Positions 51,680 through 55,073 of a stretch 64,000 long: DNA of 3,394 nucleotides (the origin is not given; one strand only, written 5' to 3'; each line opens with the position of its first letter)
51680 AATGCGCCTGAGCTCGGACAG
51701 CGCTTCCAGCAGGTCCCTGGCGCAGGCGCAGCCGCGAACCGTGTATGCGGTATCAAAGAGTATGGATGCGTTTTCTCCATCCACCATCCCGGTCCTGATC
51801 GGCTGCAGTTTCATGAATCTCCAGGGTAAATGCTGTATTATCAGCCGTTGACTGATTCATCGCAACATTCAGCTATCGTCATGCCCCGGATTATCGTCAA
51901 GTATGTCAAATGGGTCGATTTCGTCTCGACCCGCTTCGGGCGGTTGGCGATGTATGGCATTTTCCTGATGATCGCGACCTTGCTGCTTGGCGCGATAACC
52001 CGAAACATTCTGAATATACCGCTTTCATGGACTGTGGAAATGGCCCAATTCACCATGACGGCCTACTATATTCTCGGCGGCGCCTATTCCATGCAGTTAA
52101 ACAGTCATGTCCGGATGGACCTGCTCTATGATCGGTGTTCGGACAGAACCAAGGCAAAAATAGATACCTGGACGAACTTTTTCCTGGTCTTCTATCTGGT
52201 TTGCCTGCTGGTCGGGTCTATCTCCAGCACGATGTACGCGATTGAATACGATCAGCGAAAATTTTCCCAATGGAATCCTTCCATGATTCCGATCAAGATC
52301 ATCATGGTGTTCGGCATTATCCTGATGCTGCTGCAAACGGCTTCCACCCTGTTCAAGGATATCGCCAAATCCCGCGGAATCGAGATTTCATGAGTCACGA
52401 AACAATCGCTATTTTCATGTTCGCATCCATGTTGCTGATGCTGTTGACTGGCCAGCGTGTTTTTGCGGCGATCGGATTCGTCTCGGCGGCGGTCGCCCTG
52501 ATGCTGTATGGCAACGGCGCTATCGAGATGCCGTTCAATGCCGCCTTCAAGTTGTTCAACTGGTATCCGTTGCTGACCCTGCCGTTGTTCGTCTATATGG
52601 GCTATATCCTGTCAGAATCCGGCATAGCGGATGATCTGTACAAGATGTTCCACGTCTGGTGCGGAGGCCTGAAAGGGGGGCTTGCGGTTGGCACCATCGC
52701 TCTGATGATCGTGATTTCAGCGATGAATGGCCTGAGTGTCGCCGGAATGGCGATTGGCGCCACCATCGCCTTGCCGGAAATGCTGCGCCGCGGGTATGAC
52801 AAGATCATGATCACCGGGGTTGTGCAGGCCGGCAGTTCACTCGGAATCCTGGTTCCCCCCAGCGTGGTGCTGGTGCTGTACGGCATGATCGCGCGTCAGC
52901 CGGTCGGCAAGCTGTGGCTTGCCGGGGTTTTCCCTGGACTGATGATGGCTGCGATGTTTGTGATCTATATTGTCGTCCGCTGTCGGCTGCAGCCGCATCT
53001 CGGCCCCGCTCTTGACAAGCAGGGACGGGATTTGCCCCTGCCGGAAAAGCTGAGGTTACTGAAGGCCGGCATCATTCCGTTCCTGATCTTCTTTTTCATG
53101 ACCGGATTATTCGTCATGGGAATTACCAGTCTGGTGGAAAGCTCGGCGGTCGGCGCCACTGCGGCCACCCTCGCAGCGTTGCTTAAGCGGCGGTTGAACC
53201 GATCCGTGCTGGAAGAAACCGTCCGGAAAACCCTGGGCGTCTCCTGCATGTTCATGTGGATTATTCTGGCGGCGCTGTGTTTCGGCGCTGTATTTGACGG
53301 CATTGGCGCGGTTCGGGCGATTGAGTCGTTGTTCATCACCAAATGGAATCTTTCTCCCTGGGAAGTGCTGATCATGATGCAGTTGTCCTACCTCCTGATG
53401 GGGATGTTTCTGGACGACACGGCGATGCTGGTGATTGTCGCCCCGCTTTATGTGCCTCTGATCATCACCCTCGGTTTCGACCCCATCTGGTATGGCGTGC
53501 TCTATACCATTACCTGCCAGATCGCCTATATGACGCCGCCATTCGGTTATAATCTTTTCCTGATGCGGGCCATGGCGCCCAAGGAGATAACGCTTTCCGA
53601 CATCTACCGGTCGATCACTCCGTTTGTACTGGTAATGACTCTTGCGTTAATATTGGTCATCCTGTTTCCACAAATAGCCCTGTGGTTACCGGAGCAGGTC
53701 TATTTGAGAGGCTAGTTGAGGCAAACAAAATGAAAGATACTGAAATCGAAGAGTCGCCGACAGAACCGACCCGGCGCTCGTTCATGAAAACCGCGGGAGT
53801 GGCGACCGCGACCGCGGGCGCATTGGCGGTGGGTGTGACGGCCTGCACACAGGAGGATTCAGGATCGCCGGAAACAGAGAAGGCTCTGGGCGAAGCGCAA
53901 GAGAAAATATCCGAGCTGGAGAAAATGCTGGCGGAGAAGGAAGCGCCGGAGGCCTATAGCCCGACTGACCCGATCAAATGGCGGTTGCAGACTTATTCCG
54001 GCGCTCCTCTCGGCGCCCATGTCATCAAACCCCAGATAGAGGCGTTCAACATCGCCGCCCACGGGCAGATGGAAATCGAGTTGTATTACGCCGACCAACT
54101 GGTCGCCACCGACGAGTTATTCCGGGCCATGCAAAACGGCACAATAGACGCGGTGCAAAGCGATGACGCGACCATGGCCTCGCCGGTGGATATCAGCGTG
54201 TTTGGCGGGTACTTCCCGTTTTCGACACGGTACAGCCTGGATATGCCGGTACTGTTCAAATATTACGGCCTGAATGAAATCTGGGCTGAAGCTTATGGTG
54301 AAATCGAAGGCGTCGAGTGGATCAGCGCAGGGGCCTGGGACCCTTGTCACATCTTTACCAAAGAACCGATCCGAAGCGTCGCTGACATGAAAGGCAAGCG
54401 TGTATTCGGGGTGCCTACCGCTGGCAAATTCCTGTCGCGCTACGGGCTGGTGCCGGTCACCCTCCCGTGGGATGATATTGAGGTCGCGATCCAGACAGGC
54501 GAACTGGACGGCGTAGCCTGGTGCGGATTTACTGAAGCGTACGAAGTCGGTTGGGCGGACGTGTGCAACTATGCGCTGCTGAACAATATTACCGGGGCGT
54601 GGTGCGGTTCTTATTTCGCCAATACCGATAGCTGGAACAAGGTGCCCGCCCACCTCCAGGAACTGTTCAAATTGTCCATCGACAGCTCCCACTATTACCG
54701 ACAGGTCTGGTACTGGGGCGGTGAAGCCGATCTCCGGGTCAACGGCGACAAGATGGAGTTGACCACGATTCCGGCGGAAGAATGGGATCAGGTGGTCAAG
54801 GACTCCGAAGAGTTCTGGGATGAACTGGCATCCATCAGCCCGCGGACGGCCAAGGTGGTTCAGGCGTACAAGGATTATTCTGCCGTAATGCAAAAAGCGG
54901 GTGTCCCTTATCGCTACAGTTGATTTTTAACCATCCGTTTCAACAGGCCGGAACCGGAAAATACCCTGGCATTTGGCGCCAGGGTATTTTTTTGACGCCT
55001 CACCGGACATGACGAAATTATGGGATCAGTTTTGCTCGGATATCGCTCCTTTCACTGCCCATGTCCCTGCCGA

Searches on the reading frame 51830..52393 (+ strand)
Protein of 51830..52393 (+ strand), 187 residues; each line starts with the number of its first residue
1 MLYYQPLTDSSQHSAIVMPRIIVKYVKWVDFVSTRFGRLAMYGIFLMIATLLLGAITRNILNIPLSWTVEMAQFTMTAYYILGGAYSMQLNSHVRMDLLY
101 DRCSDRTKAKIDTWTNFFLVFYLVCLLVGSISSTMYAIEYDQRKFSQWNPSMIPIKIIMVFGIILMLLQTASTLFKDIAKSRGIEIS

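Call 69: search_protein_families(library=pfam, proteins=[window:51830-52393:+], max_evalue=0.00001)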
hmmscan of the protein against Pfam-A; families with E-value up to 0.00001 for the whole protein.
window:51830-52393:+ (187 aa): 1 family
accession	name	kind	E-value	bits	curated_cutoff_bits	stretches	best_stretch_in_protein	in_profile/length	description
PF04290.18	DctQ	-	1.4e-19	70.7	28.3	1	47-178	1-130/132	Tripartite ATP-independent periplasmic transporters, DctQ component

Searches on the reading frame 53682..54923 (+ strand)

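Call 69: search_protein_families(library=pfam, proteins=[window:53682-54923:+], max_evalue=0.00001)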
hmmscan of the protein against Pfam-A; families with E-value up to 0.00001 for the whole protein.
window:53682-54923:+ (413 aa): 1 family
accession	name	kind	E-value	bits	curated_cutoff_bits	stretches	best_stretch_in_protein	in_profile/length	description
PF03480.18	DctP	-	1.9e-15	57.4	23.4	1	126-382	26-282/286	Bacterial extracellular solute-binding protein, family 7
